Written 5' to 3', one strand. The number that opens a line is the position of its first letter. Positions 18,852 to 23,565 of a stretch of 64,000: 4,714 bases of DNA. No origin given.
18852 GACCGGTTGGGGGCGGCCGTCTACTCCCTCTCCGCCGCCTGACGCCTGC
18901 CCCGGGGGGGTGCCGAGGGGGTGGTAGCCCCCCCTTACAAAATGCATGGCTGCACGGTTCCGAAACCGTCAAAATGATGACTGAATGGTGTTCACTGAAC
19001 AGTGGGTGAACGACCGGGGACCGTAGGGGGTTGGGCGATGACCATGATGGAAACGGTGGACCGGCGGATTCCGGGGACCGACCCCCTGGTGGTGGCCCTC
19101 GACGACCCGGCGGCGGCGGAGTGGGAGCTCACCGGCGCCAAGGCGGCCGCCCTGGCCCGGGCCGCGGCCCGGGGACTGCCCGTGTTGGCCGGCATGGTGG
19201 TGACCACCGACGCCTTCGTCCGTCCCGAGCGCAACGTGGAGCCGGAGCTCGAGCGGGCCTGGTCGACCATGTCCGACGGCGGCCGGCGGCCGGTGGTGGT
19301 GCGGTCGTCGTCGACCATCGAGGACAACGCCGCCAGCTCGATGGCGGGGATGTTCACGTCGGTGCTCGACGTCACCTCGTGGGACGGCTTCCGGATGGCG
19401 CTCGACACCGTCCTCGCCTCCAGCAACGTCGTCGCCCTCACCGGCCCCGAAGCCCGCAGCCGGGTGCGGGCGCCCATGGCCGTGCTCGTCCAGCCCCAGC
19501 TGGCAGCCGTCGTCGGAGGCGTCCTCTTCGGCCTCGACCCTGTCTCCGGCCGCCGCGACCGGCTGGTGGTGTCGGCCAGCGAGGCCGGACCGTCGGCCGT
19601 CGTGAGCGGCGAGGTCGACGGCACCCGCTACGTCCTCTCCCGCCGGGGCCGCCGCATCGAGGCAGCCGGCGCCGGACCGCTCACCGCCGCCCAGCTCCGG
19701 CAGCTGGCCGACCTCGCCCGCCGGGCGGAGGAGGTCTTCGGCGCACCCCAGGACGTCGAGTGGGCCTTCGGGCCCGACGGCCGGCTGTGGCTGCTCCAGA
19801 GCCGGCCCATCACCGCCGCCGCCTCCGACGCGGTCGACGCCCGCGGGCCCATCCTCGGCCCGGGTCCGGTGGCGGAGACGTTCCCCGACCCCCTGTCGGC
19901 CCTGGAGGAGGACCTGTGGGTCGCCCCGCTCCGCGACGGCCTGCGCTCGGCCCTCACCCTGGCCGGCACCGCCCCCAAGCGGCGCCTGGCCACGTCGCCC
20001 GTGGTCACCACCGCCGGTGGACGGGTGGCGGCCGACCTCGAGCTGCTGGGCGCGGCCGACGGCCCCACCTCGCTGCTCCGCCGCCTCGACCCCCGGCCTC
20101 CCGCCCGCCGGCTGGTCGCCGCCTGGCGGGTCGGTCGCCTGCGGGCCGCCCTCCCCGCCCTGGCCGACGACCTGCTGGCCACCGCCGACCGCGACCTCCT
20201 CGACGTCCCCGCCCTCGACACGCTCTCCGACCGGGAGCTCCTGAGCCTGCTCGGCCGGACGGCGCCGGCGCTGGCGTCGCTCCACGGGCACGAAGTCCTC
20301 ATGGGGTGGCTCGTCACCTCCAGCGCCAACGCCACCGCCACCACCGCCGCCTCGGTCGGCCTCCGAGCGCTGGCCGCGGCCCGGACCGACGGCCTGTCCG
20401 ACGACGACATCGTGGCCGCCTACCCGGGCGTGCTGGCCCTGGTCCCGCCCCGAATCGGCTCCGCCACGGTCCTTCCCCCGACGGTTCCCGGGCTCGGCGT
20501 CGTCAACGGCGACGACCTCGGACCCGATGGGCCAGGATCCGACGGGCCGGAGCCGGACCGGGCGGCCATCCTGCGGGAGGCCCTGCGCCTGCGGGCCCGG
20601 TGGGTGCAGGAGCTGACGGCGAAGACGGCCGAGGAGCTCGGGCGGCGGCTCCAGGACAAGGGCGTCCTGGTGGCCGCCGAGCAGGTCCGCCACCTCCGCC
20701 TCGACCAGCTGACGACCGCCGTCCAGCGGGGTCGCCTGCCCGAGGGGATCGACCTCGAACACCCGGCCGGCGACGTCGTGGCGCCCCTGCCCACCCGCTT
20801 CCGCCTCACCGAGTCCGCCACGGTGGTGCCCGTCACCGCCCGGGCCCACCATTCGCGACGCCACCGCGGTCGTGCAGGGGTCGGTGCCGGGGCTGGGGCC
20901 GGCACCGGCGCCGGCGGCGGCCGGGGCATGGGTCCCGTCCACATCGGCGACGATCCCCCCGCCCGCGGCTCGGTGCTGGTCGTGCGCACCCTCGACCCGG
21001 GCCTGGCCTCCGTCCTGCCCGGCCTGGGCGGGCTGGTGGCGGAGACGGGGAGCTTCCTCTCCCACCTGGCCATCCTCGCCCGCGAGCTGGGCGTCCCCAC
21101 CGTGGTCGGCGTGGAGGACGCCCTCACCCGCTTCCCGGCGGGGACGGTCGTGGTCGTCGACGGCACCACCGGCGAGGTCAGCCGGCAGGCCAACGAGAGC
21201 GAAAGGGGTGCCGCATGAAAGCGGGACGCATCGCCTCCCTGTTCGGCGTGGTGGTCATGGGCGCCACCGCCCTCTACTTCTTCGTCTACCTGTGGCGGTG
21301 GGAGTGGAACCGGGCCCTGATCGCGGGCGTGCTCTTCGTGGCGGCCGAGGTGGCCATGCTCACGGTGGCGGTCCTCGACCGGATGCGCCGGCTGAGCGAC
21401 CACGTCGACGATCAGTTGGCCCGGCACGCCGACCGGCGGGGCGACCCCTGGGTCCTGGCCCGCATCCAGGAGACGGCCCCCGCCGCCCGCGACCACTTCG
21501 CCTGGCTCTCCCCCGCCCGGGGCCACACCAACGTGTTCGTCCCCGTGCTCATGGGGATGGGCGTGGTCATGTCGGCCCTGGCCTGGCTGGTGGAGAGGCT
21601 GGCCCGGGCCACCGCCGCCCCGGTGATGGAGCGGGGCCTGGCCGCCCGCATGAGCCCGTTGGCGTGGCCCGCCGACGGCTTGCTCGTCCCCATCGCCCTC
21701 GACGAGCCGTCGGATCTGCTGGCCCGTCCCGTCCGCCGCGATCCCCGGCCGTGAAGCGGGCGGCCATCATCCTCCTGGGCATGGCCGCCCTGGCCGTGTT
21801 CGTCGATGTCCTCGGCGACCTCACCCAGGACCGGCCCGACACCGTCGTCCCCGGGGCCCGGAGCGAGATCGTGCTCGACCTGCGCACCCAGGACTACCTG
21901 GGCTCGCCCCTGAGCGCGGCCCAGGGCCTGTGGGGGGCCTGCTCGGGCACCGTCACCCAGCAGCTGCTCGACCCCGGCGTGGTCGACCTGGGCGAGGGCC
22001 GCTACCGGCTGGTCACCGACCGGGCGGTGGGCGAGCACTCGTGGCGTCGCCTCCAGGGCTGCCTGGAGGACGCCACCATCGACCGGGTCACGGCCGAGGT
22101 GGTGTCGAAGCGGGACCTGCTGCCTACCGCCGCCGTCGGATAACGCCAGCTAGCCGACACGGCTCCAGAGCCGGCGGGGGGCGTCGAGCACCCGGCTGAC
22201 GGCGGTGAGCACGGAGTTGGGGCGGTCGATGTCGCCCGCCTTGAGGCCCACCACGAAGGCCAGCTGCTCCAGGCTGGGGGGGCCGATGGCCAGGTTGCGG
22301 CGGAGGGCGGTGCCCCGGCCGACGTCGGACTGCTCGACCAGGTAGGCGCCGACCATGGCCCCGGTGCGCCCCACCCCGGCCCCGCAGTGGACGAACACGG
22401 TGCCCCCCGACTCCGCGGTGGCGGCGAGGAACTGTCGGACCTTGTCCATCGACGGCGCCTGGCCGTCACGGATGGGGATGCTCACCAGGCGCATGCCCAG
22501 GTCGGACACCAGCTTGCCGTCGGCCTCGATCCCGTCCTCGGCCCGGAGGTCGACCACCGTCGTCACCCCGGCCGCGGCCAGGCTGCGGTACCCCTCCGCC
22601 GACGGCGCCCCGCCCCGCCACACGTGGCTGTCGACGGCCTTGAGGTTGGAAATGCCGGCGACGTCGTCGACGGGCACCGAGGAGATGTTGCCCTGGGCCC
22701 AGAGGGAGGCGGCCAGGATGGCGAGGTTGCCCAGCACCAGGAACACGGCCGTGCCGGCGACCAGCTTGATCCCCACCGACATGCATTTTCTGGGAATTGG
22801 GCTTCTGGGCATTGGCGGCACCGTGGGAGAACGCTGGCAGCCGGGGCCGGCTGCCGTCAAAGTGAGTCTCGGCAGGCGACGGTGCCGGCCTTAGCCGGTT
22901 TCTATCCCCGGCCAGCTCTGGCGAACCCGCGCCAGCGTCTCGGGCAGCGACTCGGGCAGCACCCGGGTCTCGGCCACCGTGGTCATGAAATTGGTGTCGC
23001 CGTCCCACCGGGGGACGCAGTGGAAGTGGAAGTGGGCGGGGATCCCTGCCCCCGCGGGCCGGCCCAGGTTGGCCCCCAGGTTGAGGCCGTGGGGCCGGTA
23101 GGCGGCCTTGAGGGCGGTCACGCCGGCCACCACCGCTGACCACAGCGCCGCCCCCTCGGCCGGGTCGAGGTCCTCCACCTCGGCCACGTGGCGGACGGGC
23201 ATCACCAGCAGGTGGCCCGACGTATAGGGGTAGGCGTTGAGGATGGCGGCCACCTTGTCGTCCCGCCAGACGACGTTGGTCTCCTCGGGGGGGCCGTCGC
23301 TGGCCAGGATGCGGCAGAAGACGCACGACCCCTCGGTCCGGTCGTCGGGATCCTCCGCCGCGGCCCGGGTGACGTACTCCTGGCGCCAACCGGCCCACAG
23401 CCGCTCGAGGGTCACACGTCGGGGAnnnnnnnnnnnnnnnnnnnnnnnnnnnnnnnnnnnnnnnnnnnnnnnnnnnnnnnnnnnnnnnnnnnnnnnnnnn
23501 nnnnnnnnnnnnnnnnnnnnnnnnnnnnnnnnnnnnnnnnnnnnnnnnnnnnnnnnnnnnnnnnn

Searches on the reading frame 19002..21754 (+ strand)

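Call 23: search_protein_families(library=pfam, proteins=[window:19031-21754:+], max_evalue=0.001)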
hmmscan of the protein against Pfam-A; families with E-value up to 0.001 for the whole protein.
window:19031-21754:+ (907 aa): 0 families

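Call 34: search_protein_families(library=pfam, proteins=[window:19002-21218:+], max_evalue=0.00001)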
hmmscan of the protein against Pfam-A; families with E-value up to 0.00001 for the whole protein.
window:19002-21218:+ (738 aa): 2 families
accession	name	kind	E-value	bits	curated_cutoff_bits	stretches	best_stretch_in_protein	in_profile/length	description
PF01326.24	PPDK_N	-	7.7e-31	108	27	2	78-221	80-231/328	Pyruvate phosphate dikinase, AMP/ATP-binding domain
PF00391.29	PEP-utilizers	-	7e-20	70.9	23.1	1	655-724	3-72/72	PEP-utilising enzyme, mobile domain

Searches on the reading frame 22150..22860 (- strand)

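Call 79: search_protein_families(library=pfam, proteins=[window:22150-22860:-], max_evalue=0.001)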
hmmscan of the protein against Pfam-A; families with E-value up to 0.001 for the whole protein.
window:22150-22860:- (236 aa): 6 families
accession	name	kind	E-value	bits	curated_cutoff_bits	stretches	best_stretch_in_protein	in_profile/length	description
PF22741.1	PTP-NADK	-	2.6e-27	95.6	27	1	73-202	23-160/163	DSP-PTPase phosphatase fused to NAD+ Kinase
PF22785.1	Tc-R-P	-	2.8e-20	73.3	27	1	82-177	7-104/106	Polymorphic toxin system, DSP-PTPase phosphatase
PF22784.1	PTP-SAK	-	1e-15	58.6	27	1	89-176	22-111/153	Swiss Army Knife protein, DSP-PTPase phosphatase domain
PF00782.25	DSPc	-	2.6e-10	40.7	33.5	1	86-179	7-100/133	Dual specificity phosphatase, catalytic domain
PF13350.11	Y_phosphatase3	-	7e-07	29.9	22.2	1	87-171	38-147/240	Tyrosine phosphatase family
PF14566.11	PTPlike_phytase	-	0.00025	21.6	27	1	121-173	100-155/158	Inositol hexakisphosphate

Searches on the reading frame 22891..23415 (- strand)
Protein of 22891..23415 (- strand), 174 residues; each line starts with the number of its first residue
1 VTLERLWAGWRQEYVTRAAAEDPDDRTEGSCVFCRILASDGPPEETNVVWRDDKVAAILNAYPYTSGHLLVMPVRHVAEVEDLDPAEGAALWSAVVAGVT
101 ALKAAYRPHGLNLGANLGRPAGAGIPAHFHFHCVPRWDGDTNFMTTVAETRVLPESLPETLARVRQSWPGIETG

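Call 79: search_protein_families(library=pfam, proteins=[window:22891-23415:-], max_evalue=0.001)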
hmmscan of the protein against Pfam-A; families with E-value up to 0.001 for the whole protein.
window:22891-23415:- (174 aa): 2 families
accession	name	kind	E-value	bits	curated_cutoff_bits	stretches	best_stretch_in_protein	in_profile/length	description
PF01230.28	HIT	-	2.4e-15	57.4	21.5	1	45-136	5-95/98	HIT domain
PF11969.13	DcpS_C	-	2.8e-09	37.9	24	1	30-134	1-100/114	Scavenger mRNA decapping enzyme C-term binding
